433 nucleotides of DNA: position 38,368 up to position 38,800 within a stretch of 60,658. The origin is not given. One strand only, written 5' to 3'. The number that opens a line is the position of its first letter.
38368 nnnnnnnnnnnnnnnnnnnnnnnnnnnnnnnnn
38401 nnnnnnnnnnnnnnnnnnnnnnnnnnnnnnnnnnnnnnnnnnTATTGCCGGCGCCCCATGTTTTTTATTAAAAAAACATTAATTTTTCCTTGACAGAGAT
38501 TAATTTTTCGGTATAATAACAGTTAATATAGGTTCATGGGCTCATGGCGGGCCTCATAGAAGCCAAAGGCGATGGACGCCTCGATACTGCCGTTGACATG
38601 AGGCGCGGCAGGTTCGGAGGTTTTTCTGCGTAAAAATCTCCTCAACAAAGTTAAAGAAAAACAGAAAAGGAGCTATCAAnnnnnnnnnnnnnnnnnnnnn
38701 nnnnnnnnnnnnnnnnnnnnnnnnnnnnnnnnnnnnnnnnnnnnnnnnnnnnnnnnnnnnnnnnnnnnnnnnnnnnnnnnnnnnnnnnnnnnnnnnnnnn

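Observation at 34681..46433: Candidate cytochrome-nanowire assembly locus built around OmcE-like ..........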

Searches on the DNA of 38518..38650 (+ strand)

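Call 88: build_rna_model(alignment_id=A4)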
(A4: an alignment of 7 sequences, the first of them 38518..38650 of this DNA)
Model R1 built from alignment A4 (7 sequences, 146 columns); structure: RNAalifold consensus.
model positions 131; base pairs 30; branch points 3; effective number of sequences 2.66; information 0.59 bits per position. Calibrated on 0.2 Mb of random sequence (short: E-values are rough).
structure used (alignment columns):
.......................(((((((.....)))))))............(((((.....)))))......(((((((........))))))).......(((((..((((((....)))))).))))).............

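Call 89: search_with_rna_model(model_id=R1, sources=[window, L001, L002, L003, L005, L006, L009, L010, L014, L016, L018, L019, L020, L021, L074, L113, L017, L008, L013], max_evalue=1, make_alignment=true)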
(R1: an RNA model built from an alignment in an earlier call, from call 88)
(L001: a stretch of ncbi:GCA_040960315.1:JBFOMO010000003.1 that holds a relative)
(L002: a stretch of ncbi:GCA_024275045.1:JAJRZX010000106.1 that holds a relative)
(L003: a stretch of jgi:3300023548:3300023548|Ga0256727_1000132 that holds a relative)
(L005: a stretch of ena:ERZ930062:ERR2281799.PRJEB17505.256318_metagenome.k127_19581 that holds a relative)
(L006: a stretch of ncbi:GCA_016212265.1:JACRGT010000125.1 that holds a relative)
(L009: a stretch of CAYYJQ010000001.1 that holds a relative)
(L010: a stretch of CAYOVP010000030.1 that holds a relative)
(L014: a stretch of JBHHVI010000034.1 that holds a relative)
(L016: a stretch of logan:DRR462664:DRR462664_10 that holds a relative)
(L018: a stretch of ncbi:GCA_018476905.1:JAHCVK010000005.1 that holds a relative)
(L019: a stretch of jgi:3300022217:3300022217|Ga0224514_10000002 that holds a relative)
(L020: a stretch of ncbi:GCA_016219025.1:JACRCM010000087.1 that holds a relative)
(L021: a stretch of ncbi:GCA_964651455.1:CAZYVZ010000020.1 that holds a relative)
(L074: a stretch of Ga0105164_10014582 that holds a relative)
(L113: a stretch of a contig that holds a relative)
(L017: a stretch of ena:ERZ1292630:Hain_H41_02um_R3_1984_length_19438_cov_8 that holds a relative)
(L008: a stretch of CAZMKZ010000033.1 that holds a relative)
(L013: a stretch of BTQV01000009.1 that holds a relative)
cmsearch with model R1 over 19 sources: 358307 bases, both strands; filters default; matches with E-value up to 1: 18.
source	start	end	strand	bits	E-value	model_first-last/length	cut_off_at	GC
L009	4801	4932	+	126.8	2.3e-38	1-131/131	no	0.44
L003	9825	9958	+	126.1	4e-38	1-131/131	no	0.46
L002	9832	9965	+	119.5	5.3e-36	1-131/131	no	0.46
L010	3331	3460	+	114.2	2.7e-34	1-131/131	no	0.51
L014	4846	4975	+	103.6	7.2e-31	1-131/131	no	0.48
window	38518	38649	+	100.2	9e-30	1-131/131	no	0.51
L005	4741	4863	+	93.3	1.5e-27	1-131/131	no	0.46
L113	7548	7679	-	69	9.8e-20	1-131/131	no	0.49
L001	9789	9922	+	35.4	6.7e-09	1-131/131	no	0.46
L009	4893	4996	-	16.6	0.0078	1-131/131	no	0.35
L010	3428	3456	-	15.8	0.014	95-125/131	no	0.38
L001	7670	7788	+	15.7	0.015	1-131/131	no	0.57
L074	29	164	-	15.1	0.025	1-131/131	no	0.48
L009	16218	16335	+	14.6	0.034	1-131/131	no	0.35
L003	2885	3007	-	14.4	0.041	1-131/131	no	0.54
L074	3867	3918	+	11.4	0.4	69-125/131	no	0.58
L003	20855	20974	+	11.2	0.44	1-131/131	no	0.46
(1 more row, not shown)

Alignment A5: 18 matches aligned to the model, 212 columns, each read 5' to 3' on its own strand. Consensus structure (alignment columns), stored with it:
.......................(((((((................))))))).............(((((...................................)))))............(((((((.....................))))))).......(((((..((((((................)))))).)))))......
